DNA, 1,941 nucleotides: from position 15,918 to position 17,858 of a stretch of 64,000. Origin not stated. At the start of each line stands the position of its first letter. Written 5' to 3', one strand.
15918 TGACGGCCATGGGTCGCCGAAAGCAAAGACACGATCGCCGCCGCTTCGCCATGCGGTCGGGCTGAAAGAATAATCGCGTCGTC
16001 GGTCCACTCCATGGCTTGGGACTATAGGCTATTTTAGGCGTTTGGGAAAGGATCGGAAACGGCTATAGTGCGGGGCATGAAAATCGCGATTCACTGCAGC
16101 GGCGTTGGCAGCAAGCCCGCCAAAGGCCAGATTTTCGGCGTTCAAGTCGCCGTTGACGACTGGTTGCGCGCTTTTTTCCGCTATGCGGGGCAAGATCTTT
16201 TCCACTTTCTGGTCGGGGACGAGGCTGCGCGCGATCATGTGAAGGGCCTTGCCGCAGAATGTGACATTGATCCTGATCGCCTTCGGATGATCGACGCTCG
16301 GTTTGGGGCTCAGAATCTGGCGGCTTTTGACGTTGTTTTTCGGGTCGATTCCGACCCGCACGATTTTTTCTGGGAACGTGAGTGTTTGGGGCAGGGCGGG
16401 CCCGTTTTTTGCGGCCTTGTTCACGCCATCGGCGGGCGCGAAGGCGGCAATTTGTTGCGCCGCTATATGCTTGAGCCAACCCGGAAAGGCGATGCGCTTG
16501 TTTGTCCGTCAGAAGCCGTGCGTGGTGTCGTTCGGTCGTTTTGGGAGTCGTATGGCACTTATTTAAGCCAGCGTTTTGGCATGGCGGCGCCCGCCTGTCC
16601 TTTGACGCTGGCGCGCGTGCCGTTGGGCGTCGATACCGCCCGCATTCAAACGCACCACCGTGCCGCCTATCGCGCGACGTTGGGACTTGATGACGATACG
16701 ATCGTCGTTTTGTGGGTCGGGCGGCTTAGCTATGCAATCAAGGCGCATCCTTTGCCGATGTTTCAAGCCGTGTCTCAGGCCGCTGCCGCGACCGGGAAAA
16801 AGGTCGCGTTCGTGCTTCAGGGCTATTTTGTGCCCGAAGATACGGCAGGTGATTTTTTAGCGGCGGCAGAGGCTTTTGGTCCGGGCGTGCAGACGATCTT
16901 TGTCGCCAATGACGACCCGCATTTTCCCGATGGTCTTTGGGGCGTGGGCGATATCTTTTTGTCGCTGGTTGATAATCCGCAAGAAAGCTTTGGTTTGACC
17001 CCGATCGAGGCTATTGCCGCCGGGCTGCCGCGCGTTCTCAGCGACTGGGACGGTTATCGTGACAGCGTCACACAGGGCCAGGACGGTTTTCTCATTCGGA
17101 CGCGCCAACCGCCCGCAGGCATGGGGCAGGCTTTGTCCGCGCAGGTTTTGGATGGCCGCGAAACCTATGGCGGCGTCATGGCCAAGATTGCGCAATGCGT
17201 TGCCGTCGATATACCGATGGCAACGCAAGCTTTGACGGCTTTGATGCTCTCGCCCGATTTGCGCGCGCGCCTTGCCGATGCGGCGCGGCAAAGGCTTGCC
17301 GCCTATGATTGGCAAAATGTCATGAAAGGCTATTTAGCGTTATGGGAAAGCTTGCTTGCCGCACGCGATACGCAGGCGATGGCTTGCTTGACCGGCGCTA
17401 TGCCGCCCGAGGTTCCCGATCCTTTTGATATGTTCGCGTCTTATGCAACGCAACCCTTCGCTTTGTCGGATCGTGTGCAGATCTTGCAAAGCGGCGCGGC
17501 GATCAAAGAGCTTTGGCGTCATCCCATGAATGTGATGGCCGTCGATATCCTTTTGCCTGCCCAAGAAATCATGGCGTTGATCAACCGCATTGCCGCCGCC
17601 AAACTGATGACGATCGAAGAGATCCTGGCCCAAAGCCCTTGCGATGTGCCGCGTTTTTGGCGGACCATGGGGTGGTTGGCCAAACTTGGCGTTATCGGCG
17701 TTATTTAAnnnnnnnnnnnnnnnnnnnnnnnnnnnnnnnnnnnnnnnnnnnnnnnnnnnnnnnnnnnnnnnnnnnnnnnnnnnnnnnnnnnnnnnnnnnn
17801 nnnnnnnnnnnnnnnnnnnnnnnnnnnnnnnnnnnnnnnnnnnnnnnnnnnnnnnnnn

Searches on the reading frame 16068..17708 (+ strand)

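Call 39: search_protein_families(library=pfam, proteins=[window:16068-17708:+], max_evalue=0.00001)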
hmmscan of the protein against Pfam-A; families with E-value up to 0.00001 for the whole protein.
window:16068-17708:+ (546 aa): 2 families
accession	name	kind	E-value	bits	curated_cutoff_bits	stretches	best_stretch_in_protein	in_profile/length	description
PF00534.26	Glycos_transf_1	-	2.8e-12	46.9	26.4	1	200-347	4-144/172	Glycosyl transferases group 1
PF13692.12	Glyco_trans_1_4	-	7.8e-09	36.4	27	1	213-357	3-137/142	Glycosyl transferases group 1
